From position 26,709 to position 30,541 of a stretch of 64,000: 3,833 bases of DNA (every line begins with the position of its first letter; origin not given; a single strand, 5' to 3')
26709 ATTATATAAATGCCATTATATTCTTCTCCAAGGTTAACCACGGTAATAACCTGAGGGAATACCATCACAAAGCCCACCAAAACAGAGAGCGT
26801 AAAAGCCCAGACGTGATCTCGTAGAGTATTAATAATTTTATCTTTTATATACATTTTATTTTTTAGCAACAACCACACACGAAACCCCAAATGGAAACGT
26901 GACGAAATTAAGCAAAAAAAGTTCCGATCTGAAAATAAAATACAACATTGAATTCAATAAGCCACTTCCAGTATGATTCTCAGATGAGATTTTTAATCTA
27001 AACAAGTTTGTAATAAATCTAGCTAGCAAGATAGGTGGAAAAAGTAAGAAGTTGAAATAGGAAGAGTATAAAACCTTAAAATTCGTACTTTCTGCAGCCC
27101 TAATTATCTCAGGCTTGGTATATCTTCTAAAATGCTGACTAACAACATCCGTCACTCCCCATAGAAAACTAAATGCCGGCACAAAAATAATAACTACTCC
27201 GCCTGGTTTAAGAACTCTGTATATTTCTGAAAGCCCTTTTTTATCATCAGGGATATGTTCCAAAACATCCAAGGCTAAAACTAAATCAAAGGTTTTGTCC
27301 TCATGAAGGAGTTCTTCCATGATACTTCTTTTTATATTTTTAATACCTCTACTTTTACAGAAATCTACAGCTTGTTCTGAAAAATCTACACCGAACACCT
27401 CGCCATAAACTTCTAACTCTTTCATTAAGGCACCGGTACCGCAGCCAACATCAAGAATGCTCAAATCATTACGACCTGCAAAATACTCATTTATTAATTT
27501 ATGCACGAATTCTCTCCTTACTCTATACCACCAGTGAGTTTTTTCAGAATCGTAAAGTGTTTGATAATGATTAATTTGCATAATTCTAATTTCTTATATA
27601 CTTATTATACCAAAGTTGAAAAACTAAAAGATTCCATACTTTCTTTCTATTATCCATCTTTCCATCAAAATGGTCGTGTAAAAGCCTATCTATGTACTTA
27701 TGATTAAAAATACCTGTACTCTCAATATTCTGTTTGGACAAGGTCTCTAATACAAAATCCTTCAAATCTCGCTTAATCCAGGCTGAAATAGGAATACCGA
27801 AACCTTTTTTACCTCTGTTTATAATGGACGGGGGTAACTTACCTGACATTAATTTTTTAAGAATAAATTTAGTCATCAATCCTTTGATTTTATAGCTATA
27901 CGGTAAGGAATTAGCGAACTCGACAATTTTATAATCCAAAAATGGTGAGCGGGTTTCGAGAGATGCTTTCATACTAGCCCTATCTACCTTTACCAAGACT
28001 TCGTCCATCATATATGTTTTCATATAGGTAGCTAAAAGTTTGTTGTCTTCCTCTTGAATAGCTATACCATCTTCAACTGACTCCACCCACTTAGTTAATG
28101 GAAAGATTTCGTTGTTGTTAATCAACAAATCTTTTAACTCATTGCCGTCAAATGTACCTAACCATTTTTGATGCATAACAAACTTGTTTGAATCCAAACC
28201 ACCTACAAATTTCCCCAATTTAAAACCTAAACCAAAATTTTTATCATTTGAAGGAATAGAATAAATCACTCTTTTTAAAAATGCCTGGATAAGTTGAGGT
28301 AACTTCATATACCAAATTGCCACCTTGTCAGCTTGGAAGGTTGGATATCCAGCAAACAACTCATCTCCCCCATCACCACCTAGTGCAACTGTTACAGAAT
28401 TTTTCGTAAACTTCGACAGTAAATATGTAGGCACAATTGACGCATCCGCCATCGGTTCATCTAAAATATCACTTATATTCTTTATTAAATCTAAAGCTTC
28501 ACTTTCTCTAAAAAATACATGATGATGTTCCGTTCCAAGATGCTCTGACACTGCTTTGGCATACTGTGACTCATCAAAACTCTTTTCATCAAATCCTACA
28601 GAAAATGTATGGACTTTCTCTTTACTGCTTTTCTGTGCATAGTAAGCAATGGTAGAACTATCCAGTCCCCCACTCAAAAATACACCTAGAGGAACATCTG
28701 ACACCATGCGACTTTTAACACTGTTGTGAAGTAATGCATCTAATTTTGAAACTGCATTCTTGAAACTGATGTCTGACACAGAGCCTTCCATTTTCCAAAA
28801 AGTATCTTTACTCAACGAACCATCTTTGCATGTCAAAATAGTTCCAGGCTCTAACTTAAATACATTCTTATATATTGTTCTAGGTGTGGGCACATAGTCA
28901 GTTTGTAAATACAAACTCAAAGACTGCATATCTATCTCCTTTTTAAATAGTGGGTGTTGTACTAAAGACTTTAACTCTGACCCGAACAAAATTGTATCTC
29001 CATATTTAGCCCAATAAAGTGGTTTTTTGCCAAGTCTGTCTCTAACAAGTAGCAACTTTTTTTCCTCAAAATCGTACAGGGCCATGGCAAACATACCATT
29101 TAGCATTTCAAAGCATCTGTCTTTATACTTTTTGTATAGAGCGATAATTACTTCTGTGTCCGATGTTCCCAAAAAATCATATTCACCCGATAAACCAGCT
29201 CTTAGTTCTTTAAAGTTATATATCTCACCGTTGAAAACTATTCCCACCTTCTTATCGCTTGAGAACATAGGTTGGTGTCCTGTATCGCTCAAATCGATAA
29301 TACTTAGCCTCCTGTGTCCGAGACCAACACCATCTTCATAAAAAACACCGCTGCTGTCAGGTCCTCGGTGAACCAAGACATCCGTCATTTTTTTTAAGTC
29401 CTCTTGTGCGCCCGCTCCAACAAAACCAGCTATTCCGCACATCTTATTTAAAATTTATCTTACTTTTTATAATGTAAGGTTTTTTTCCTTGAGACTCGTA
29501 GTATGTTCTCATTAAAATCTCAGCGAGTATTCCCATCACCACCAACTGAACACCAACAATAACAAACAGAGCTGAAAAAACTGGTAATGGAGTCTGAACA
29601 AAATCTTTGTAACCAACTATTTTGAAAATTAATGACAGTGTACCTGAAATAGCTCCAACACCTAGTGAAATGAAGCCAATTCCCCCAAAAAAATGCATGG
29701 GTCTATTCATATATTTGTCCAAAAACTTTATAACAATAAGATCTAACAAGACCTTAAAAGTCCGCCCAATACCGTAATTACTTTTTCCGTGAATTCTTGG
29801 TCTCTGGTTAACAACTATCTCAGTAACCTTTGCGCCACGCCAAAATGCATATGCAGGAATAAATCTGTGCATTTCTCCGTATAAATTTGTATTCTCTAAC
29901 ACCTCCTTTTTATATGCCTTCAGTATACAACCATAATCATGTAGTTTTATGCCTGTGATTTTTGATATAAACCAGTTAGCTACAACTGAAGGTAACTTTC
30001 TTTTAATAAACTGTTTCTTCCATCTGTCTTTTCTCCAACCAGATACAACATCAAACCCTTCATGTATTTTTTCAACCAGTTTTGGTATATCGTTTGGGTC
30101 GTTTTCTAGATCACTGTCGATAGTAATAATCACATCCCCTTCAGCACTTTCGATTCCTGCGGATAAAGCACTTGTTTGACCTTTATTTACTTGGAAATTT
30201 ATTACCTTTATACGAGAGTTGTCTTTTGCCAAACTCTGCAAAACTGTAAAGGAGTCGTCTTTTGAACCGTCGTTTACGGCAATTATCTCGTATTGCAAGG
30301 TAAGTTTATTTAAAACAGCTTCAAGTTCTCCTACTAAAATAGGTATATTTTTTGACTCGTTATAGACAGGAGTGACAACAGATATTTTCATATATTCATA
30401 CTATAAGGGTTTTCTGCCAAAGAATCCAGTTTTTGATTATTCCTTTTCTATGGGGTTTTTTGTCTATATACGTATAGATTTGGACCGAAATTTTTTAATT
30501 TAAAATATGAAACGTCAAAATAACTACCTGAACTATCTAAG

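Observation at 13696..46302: A 33-kb co-oriented glycosylation supercluster with repeated GT2 synthase + GtrA + GT-C membrane transferase logic and five methyltransferases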

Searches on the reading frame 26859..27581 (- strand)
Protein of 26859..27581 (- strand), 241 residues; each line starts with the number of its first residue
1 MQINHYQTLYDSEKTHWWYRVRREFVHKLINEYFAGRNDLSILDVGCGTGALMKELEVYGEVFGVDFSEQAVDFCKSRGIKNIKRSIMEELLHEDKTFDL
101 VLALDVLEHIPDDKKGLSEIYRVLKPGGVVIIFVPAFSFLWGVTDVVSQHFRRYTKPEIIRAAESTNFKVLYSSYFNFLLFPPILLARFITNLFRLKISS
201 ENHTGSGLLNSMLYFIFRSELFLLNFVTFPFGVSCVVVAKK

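Call 5: search_protein_families(library=pfam, proteins=[window:26859-27581:-], max_evalue=0.01)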
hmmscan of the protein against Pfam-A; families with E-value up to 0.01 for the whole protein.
window:26859-27581:- (241 aa): 18 families
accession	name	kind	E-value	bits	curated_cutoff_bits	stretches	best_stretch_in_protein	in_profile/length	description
PF08241.18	Methyltransf_11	-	1.3e-22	80.6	21.2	1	43-132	1-95/95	Methyltransferase domain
PF13649.12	Methyltransf_25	-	5.1e-19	69.2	27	1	42-128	1-97/97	Methyltransferase domain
PF13489.12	Methyltransf_23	-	1.2e-18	67.8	27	1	22-171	5-162/164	Methyltransferase domain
PF13847.12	Methyltransf_31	-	4.9e-18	65.6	27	1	39-132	4-109/145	Methyltransferase domain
PF08242.18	Methyltransf_12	-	1.1e-16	61.8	30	1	43-130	1-98/98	Methyltransferase domain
PF01209.24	Ubie_methyltran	-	8.3e-13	48.7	20.1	1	28-133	37-152/233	ubiE/COQ5 methyltransferase family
PF07021.18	MetW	-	2.9e-09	37.3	21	1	41-141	16-115/193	Methionine biosynthesis protein MetW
PF05219.18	DREV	-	3.7e-07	30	26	1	33-133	89-187/265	DREV methyltransferase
PF02353.26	CMAS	-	0.00021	21.2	27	1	41-132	65-164/273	Mycolic acid cyclopropane synthetase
PF06325.19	PrmA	-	0.00024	21.2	22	1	38-132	161-258/296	Ribosomal protein L11 methyltransferase (PrmA)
PF05401.17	NodS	-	0.00047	20.5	24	1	27-129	32-141/201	Nodulation protein S (NodS)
PF03141.22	Methyltransf_29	-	0.00063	18.9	23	1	25-132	104-217/506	Putative S-adenosyl-L-methionine-dependent methyltransferase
PF05148.21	Methyltransf_8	-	0.00065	20.1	27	1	6-132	44-156/219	Hypothetical methyltransferase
PF13679.12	Methyltransf_32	-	0.00073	20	27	1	24-78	11-72/143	Methyltransferase domain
PF03291.22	mRNA_G-N7_MeTrfase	-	0.0033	17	26.6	0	28-88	47-112/315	mRNA (guanine-N(7))-methyltransferase domain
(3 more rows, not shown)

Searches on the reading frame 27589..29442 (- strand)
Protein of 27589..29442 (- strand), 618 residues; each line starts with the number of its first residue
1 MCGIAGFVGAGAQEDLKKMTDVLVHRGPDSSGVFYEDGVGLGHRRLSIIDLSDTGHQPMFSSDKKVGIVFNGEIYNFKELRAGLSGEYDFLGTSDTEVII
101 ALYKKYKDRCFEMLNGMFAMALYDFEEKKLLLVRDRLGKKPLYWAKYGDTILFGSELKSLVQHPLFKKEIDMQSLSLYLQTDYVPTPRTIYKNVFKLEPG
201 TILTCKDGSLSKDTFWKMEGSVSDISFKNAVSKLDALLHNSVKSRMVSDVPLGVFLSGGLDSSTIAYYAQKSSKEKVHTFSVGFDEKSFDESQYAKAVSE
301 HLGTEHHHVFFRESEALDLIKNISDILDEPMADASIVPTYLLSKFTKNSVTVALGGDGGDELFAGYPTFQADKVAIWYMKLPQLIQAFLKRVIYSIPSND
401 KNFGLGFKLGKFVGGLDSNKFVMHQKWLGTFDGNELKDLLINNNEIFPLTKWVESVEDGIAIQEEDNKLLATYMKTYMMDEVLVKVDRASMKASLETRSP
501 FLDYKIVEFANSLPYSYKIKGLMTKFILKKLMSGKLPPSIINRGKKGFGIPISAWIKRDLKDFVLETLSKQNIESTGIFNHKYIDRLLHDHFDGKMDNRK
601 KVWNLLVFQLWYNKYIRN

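Call 6: search_protein_families(library=pfam, proteins=[window:27589-29442:-], max_evalue=0.01)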
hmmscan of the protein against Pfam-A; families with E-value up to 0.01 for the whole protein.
window:27589-29442:- (618 aa): 6 families
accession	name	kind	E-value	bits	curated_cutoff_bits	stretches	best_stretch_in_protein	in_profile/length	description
PF00733.27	Asn_synthase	-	1e-100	338.3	21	1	234-612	2-353/354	Asparagine synthase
PF13537.11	GATase_7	-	2.7e-42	144.1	25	1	43-161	1-122/123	Glutamine amidotransferase domain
PF13522.11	GATase_6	-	6.2e-41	139.9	27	1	28-156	1-130/130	Glutamine amidotransferase domain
PF06508.19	QueC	-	1.4e-07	31.7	22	1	254-312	4-61/210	Queuosine biosynthesis protein QueC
PF02540.23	NAD_synthase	-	1.3e-06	28.1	21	1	231-313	2-83/242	NAD synthase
PF12481.13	DUF3700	-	3.3e-06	27.2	27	1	55-162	66-177/228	Aluminium induced protein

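Call 44: search_protein_families(library=ncbifam, proteins=[window:27589-29442:-], max_evalue=0.00001)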
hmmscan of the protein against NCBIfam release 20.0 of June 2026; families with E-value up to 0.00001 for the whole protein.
window:27589-29442:- (618 aa): 12 families
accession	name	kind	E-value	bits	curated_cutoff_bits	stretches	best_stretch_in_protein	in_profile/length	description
TIGR03108.1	eps_aminotran_1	hypoth_equivalog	7.1e-158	527.1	816.9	2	1-370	1-378/628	XrtA/PEP-CTERM system amidotransferase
TIGR01536.1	asn_synth_AEB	equivalog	4.6e-150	501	267.1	1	2-548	1-517/517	asparagine synthase (glutamine-hydrolyzing)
TIGR03104.1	trio_amidotrans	equivalog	1.8e-120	402.9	570.1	2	1-368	1-382/589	N-acetylglutaminylglutamine amidotransferase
NF006949.0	PRK09431.1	equivalog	9.8e-99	331.4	499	3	1-163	1-168/554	asparagine synthase B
NF033535.1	lass_lactam_cya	exception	7.1e-76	256.2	525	2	3-405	3-419/668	lasso peptide isopeptide bond-forming cyclase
NF033561.1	macrolact_Ik_Al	subfamily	1.2e-23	83.6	300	1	125-373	88-341/561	albusnodin/ikarugamycin family macrolactam cyclase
TIGR01134.1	purF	equivalog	3e-11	43.3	350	1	39-158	66-197/432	amidophosphoribosyltransferase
NF001484.0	PRK00331.1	subfamily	7.7e-11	41.1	381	1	39-163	67-201/601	isomerizing glutamine--fructose-6-phosphate transaminase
TIGR01135.1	glmS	equivalog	1e-07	30.9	418.05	1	39-163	66-200/607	glutamine--fructose-6-phosphate transaminase (isomerizing)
TIGR00364.1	TIGR00364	equivalog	4.4e-07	29.7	150.3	1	254-309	3-57/201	7-cyano-7-deazaguanine synthase QueC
TIGR00552.1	nadE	equivalog_domain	9.2e-07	28.3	63.65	1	228-368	3-147/251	NAD(+) synthase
NF010587.0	PRK13980.1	equivalog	8.7e-06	25.1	255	0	221-309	5-92/267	NAD+ synthase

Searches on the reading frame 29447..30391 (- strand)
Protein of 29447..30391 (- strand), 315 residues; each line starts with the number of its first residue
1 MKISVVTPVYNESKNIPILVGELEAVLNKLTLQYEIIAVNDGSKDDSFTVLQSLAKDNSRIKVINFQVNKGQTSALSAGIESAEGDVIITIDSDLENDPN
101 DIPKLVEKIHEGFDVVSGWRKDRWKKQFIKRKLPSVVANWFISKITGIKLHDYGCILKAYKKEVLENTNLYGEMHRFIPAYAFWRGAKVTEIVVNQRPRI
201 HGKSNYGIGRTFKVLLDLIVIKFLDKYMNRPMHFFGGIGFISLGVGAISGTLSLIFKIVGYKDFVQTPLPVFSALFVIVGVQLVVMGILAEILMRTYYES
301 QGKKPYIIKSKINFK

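Call 6: search_protein_families(library=pfam, proteins=[window:29447-30391:-], max_evalue=0.01)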
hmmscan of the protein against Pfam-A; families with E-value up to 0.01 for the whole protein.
window:29447-30391:- (315 aa): 2 families
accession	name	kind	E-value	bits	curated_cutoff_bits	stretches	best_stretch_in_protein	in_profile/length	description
PF00535.33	Glycos_transf_2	-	8.2e-31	107.6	23.3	1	4-166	1-165/168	Glycosyl transferase family 2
PF10111.15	Glyco_tranf_2_2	-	8.2e-06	25.9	27.3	1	4-96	1-93/276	Glycosyltransferase like family 2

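Call 17: search_protein_families(library=ncbifam, proteins=[window:29447-30391:-], max_evalue=0.1)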
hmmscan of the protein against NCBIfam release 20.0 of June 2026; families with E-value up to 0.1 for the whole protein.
window:29447-30391:- (315 aa): 25 families
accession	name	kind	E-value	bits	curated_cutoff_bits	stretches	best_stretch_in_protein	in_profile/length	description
NF007986.1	PRK10714.1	equivalog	2.4e-58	197.6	529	1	2-312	7-312/316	undecaprenyl-phosphate 4-deoxy-4-formamido-L-arabinose transferase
NF047588.1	GlcsyltransPgfSStrep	equivalog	1.5e-43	149.2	500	1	1-310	1-304/308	glycosyltransferase PgfS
TIGR04182.1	glyco_TIGR04182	equivalog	3.9e-20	72.4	325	1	3-299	2-288/293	S-layer glycoprotein N-glycosyltransferase AglJ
TIGR03937.1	PgaC_IcaA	equivalog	1.5e-19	70.3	422.3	1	2-111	46-152/407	poly-beta-1,6-N-acetyl-D-glucosamine synthase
NF007482.0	PRK10073.1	equivalog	1.5e-13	50.4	423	1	2-108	7-109/334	glycosyltransferase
NF041391.1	DPhHxTase_Halo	equivalog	2.1e-13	49.8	375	1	9-169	3-154/213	dolichyl-phosphate hexose transferase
NF041875.1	EPS_EpsD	equivalog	2.3e-13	50.3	370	1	3-104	1-99/325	exopolysaccharide biosynthesis glycosyltransferase EpsD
NF047683.1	TeichurnBiosyTuaG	equivalog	6.3e-13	48.9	400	1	2-106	7-108/252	teichuronic acid biosynthesis protein TuaG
TIGR03111.1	glyc2_xrt_Gpos1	hypoth_equivalog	1.5e-11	43.7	363.95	1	2-111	50-158/439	TIGR03111 family XrtG-associated glycosyltransferase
NF058614.1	PPMAGASynPpgS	equivalog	3.5e-11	43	370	1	5-170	4-167/226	polyprenyl-phospho-N-acetylgalactosaminyl synthase PpgS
NF050050.1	ProtGlycPglI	equivalog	5.4e-11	42.4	500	1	2-118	3-117/306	GalNAc(5)-diNAcBac-PP-undecaprenol beta-1,3-glucosyltransferase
TIGR04283.1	glyco_like_mftF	equivalog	2e-10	40.7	182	1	3-140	1-127/221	TIGR04283 family arsenosugar biosynthesis glycosyltransferase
TIGR03965.1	mycofact_glyco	equivalog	1.1e-09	37.7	280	1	2-108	75-178/467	mycofactocin biosynthesis glycosyltransferase MftF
NF010496.0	PRK13915.1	equivalog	1.9e-09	37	262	1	2-107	32-140/307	glucosyl-3-phosphoglycerate synthase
NF038302.1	EPS_HpsE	equivalog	9.1e-09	34.7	300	1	1-100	1-102/307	hormogonium polysaccharide biosynthesis glycosyltransferase HpsE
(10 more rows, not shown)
